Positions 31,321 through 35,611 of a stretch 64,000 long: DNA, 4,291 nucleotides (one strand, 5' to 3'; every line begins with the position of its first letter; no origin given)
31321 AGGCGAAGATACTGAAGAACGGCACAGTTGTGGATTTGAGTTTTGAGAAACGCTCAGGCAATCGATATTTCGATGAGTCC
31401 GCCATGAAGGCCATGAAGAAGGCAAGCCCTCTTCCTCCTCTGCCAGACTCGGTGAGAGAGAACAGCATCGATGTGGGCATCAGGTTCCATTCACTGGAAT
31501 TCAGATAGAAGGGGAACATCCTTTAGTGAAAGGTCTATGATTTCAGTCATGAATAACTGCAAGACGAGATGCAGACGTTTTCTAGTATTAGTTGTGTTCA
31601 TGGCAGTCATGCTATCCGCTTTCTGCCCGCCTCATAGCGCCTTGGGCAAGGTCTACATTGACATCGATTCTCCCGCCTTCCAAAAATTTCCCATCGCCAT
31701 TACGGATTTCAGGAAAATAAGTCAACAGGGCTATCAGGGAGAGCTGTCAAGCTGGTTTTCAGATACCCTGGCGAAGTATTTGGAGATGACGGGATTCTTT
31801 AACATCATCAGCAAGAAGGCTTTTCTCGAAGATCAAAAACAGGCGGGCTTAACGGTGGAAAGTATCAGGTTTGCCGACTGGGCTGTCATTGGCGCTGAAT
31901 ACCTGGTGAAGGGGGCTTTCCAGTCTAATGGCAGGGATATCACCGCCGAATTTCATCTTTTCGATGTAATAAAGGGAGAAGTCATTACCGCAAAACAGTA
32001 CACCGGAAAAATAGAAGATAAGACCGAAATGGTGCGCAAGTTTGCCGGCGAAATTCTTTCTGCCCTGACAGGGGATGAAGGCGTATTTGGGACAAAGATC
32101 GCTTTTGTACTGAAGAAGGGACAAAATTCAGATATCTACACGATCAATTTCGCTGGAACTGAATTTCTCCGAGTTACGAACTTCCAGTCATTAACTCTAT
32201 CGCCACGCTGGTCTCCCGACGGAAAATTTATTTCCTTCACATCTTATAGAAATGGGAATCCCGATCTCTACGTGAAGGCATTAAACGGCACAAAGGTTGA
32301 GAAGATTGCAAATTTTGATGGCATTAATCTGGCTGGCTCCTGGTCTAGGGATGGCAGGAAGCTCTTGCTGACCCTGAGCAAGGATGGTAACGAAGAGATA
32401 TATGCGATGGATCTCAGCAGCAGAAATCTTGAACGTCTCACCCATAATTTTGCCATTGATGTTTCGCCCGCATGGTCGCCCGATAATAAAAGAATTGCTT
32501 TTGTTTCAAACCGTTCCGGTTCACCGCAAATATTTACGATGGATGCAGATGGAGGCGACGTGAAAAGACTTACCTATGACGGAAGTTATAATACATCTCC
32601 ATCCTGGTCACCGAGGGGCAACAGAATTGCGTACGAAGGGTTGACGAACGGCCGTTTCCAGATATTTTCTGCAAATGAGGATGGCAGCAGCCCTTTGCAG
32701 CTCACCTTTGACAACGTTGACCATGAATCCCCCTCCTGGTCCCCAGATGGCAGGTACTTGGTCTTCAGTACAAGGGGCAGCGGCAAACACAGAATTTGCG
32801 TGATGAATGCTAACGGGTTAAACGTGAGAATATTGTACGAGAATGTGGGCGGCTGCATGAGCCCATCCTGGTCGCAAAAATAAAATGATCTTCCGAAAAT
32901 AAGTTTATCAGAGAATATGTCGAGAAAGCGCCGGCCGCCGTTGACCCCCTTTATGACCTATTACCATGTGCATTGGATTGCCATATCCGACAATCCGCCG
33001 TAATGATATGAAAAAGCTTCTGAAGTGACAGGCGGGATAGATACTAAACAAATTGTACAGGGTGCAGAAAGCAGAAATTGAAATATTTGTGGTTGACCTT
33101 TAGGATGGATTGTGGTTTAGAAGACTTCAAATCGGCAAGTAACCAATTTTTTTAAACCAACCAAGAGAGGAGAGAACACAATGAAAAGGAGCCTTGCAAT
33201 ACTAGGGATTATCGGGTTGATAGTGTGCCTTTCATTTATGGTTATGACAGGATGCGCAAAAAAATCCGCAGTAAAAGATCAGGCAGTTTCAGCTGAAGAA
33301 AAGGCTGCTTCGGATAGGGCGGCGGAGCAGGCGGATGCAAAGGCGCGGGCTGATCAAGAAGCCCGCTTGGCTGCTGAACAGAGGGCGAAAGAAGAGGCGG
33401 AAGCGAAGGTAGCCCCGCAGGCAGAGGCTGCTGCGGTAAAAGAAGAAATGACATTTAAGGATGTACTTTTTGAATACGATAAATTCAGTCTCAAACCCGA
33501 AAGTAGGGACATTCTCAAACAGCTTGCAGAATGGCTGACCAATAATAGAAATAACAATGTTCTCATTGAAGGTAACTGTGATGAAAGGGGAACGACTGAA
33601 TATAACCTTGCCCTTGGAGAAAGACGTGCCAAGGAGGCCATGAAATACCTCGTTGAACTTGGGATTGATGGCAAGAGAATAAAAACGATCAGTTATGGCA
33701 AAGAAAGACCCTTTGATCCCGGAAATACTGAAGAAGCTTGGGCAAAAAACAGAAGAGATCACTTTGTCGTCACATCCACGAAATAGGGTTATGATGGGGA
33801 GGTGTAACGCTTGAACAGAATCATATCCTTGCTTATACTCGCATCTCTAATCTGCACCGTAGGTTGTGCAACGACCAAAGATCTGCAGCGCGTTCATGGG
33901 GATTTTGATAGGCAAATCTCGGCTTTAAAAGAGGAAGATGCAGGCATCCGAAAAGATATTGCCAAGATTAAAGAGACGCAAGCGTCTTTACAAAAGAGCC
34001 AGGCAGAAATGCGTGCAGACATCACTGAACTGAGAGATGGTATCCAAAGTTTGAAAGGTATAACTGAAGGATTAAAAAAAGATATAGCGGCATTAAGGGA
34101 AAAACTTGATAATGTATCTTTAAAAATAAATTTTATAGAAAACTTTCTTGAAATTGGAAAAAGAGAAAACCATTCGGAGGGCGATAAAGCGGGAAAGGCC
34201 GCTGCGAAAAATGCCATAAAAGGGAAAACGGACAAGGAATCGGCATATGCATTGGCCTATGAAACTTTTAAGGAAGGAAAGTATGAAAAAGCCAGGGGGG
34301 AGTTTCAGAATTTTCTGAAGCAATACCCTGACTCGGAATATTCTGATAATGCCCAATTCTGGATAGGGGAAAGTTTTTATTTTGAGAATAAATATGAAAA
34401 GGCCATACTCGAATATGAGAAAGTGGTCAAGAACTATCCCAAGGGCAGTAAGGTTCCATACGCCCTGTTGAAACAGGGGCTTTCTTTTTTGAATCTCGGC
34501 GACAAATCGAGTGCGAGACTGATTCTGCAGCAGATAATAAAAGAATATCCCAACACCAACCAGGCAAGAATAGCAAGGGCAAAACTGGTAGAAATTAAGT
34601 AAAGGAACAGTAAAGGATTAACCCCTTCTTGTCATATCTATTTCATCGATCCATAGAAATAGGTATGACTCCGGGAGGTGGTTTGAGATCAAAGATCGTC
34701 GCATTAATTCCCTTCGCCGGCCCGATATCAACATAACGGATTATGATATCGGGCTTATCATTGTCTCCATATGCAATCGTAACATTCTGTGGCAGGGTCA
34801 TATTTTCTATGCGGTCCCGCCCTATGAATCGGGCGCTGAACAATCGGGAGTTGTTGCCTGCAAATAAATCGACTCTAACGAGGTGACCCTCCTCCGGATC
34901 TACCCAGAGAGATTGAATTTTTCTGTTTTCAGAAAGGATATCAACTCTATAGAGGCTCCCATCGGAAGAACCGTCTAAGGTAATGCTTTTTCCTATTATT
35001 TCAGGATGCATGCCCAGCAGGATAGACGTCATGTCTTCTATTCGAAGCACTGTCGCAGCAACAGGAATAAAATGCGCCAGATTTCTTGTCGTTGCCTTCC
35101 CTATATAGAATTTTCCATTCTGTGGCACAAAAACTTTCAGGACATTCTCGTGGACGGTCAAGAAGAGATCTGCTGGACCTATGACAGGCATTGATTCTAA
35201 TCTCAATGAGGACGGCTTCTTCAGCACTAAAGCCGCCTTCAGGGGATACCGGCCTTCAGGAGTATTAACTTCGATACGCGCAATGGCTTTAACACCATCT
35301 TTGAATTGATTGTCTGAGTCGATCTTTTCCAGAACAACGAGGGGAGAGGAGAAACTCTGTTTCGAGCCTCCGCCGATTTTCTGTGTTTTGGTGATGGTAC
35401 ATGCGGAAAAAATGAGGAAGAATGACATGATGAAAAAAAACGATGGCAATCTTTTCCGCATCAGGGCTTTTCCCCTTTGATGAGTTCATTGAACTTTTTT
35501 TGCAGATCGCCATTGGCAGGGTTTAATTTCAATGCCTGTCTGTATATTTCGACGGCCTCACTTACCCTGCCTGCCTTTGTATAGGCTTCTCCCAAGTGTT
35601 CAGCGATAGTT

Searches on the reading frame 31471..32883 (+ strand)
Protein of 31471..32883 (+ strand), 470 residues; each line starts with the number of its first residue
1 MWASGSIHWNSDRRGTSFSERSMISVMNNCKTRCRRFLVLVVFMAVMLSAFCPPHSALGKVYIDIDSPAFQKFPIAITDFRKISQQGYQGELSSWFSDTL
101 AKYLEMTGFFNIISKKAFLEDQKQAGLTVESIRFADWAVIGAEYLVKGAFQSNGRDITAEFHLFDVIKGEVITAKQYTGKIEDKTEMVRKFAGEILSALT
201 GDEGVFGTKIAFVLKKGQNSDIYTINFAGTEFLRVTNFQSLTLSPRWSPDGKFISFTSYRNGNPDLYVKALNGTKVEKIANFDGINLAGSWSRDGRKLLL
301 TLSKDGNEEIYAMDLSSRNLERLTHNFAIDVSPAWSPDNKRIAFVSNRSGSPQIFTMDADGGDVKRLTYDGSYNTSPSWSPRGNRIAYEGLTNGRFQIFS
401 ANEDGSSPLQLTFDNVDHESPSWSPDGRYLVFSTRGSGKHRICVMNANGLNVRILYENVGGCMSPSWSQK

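Call 91: search_protein_families(library=pfam, proteins=[window:31471-32883:+], max_evalue=0.00001)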
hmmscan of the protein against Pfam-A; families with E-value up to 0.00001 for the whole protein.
window:31471-32883:+ (470 aa): 4 families
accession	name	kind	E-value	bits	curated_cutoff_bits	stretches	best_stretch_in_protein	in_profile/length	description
PF07676.18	PD40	-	4.4e-42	141.6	20.9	3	320-355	1-37/38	WD40-like Beta Propeller Repeat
PF04052.18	TolB_N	-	3e-18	66.3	22.4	1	62-170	2-104/106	TolB amino-terminal domain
PF00930.27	DPPIV_N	-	5.8e-10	38.9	22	0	304-372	19-83/354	Dipeptidyl peptidase IV (DPP IV) N-terminal region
PF25174.1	Beta-prop_THOC3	-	2.6e-08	33.7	305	1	290-445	9-158/272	THOC3 beta-propeller domain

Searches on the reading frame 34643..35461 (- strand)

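Call 63: search_protein_families(library=pfam, proteins=[window:34643-35461:-], max_evalue=0.01)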
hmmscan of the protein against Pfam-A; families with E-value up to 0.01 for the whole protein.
window:34643-35461:- (272 aa): 1 family
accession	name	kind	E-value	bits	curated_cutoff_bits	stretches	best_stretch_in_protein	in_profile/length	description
PF21557.3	RhaB_D2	-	0.0088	16.3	27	0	123-174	16-67/172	Alpha-L-rhamnosidase, domain D2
